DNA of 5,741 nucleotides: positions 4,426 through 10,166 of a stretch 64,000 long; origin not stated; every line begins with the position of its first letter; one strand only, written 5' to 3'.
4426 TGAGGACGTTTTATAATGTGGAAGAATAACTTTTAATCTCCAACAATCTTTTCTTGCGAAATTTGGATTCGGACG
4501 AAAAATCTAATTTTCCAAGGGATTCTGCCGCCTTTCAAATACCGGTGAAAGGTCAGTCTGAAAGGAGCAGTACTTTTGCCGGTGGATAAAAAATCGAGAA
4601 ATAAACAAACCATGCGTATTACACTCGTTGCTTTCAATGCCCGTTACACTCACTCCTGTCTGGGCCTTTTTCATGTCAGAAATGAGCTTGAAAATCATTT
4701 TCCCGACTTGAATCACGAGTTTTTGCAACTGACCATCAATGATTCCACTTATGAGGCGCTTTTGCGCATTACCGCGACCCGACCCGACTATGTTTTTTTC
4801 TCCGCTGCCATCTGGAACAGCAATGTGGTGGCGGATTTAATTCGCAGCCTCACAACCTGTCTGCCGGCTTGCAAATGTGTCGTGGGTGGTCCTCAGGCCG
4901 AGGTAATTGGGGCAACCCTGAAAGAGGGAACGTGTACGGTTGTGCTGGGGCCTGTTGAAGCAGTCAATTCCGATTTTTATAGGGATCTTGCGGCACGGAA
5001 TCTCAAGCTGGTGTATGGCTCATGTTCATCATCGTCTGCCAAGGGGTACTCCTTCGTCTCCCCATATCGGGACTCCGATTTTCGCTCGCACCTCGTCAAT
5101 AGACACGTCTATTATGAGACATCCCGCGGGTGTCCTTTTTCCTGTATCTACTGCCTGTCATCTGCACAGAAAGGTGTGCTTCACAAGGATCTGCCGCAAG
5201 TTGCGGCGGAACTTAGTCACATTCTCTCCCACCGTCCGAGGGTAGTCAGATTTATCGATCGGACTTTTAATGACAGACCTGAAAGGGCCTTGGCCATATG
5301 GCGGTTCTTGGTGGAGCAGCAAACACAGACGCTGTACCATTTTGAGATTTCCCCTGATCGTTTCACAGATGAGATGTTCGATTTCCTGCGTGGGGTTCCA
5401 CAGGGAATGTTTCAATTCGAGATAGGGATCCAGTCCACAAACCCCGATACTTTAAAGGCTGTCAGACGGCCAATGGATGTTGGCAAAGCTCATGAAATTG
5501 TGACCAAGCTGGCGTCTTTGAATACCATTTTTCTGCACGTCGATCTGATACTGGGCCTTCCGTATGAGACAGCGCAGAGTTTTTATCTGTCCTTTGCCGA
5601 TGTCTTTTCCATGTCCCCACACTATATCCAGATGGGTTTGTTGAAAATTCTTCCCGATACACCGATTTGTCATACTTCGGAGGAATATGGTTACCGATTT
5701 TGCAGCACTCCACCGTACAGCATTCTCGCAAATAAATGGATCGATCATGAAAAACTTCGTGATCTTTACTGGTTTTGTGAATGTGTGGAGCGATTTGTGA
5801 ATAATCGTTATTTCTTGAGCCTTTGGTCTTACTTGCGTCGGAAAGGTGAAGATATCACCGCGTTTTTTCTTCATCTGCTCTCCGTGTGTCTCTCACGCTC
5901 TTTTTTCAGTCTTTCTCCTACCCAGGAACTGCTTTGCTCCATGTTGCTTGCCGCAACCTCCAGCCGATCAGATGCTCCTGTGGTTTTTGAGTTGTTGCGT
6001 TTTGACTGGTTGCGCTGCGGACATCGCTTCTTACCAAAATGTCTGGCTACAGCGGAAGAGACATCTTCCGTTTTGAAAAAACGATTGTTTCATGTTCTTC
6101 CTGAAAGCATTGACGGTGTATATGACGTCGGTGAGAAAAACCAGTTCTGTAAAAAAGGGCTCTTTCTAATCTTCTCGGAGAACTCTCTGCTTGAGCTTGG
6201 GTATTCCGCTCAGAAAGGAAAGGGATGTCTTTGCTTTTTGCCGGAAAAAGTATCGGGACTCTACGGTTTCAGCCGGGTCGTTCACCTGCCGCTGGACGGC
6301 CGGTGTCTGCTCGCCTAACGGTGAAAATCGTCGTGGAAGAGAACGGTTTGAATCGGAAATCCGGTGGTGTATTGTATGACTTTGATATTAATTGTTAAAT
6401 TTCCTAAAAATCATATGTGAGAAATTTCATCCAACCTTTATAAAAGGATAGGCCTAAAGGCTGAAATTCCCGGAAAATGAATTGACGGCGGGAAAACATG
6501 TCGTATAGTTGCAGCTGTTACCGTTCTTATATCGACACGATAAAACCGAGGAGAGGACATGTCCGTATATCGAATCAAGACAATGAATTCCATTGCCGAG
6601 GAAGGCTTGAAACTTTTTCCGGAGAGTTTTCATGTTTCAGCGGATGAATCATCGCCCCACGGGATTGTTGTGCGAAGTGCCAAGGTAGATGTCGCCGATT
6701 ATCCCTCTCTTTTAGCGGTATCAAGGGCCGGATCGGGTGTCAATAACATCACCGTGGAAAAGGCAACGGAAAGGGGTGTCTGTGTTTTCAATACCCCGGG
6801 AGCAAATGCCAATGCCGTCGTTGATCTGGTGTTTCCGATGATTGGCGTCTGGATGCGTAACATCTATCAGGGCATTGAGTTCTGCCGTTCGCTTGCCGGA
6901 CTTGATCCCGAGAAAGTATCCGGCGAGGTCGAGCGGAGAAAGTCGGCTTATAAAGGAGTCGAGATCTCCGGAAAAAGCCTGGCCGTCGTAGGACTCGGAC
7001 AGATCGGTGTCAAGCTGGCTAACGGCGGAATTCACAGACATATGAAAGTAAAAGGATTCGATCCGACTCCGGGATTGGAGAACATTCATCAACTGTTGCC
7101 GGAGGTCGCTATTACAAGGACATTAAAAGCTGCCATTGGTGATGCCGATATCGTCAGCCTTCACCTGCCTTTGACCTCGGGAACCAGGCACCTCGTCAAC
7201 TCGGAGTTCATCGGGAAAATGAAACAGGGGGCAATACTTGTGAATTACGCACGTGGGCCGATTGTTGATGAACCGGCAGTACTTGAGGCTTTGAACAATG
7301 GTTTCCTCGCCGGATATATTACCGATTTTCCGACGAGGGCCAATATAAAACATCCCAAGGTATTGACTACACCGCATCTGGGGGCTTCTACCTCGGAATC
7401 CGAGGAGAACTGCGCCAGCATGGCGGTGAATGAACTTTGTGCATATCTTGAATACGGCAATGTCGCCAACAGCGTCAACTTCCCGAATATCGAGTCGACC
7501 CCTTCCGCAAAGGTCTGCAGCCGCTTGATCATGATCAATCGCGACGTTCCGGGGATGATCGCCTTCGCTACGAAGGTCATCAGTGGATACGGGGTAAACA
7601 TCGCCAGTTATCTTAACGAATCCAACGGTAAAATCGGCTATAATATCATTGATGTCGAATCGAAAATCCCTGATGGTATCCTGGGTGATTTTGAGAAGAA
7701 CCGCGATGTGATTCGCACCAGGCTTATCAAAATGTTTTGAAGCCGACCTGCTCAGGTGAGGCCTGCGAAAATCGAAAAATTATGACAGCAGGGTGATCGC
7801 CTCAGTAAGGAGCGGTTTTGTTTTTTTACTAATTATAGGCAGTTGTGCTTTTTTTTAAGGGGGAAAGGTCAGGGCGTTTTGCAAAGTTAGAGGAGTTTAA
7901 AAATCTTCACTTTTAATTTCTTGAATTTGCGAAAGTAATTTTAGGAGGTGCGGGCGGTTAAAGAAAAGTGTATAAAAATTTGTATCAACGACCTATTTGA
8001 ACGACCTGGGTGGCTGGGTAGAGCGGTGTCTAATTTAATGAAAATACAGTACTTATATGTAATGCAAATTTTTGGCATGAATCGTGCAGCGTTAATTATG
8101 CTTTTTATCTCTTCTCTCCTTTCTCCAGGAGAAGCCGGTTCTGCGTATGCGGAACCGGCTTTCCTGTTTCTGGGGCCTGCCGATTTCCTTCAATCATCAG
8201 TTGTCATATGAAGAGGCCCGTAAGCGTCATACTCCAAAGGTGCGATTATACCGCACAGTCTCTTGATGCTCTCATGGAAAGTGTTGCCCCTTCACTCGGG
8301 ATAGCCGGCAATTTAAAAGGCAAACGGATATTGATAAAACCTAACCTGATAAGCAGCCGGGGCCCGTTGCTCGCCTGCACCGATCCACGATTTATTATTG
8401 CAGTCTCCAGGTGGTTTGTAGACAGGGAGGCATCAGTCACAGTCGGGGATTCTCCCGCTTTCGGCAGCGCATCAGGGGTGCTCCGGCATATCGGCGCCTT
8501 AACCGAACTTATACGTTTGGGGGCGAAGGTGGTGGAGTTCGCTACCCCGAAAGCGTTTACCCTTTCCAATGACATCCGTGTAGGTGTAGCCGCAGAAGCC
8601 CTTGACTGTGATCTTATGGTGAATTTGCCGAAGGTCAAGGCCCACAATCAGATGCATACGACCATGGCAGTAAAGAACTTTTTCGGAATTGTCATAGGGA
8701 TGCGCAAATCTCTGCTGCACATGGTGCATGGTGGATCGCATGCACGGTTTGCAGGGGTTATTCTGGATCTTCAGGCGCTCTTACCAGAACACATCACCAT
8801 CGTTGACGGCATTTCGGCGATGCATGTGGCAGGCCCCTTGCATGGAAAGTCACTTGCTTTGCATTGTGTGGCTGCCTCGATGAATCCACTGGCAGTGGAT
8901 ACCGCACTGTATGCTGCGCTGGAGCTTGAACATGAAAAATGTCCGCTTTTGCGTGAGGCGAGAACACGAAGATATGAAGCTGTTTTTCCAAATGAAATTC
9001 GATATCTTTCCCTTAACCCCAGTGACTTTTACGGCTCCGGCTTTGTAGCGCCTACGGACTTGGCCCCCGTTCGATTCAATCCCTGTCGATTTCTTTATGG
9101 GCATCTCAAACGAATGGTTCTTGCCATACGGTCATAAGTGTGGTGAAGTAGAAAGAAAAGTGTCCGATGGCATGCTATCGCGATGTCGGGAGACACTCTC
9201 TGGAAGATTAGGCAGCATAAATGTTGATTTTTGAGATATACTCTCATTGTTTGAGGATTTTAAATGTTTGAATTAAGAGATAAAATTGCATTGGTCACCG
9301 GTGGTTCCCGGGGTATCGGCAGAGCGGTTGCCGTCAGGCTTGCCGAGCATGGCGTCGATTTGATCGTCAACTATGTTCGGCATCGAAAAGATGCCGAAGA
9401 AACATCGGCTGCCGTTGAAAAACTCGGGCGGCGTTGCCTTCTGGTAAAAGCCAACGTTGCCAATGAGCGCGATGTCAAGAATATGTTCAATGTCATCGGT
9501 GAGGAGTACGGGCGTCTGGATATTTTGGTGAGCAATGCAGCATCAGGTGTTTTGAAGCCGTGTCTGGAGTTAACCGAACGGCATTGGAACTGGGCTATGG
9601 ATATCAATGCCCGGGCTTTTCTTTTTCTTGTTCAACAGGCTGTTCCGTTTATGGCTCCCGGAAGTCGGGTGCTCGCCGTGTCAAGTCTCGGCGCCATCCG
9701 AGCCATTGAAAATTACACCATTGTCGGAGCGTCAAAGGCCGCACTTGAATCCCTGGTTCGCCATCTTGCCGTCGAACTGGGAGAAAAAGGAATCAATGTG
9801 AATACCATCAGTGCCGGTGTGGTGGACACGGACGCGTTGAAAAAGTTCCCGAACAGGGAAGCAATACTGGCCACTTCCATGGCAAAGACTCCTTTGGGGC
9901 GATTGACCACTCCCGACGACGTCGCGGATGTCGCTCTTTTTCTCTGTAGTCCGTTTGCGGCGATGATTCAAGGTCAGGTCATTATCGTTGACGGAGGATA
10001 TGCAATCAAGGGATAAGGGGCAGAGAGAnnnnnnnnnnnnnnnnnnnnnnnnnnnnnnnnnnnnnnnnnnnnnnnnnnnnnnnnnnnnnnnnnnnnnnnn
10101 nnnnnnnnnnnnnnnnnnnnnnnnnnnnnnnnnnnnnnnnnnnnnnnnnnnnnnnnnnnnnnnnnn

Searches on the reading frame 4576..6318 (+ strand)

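Call 10: search_protein_families(library=pfam, proteins=[window:4576-6318:+], max_evalue=0.001)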
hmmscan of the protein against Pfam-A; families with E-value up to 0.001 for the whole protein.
window:4576-6318:+ (580 aa): 3 families
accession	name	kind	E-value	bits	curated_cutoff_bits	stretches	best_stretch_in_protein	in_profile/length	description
PF13311.11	DUF4080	-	2e-14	54.6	22.9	1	369-495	1-130/188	Protein of unknown function (DUF4080)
PF04055.27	Radical_SAM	-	2.6e-14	54.2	29.5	1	180-336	1-159/166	Radical SAM superfamily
PF02310.24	B12-binding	-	6.5e-07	29.7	32.1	1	17-129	3-115/121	B12 binding domain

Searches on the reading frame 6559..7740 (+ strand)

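Call 10: search_protein_families(library=pfam, proteins=[window:6559-7740:+], max_evalue=0.001)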
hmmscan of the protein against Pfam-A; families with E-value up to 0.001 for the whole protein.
window:6559-7740:+ (393 aa): 3 families
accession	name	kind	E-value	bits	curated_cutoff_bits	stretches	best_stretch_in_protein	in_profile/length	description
PF02826.25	2-Hacid_dh_C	-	2.7e-35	121.8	25.1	1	106-275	5-178/178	D-isomer specific 2-hydroxyacid dehydrogenase, NAD binding domain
PF00389.36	2-Hacid_dh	-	4.2e-17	62.5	24.6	1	46-307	57-134/134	D-isomer specific 2-hydroxyacid dehydrogenase, catalytic domain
PF03446.21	NAD_binding_2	-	5.3e-05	23.7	21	1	141-230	2-92/161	NAD binding domain of 6-phosphogluconate dehydrogenase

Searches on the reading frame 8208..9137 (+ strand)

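Call 10: search_protein_families(library=pfam, proteins=[window:8208-9137:+], max_evalue=0.001)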
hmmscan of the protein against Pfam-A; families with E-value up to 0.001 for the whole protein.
window:8208-9137:+ (309 aa): 1 family
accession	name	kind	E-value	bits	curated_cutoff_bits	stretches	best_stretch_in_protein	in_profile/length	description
PF04015.17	DUF362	-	1.5e-38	133.3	24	1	41-234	1-198/200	Domain of unknown function (DUF362)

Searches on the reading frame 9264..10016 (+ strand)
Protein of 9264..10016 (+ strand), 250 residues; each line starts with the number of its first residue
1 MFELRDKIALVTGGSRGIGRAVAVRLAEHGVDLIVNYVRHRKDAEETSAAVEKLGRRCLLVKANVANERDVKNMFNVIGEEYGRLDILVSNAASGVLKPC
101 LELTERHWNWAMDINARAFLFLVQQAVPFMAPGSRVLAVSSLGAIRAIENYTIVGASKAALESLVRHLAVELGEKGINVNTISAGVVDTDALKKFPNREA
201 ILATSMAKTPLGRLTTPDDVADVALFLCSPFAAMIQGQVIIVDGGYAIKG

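Call 10: search_protein_families(library=pfam, proteins=[window:9264-10016:+], max_evalue=0.001)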
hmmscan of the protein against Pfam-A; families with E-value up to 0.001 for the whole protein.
window:9264-10016:+ (250 aa): 5 families
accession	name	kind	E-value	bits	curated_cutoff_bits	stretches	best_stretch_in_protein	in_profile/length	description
PF13561.12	adh_short_C2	-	9.6e-71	238.5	27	1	16-246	6-235/236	Enoyl-(Acyl carrier protein) reductase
PF00106.31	adh_short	-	1.4e-43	149.1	26.6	1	7-196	1-191/195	short chain dehydrogenase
PF23441.1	SDR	-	4.2e-12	46.4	27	1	7-245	8-254/258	SDR-like rossmann domain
PF08659.16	KR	-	1.1e-11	45.4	22.6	1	10-178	4-172/180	KR domain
PF01370.27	Epimerase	-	0.00078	19.4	20.9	0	9-76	1-61/240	NAD dependent epimerase/dehydratase family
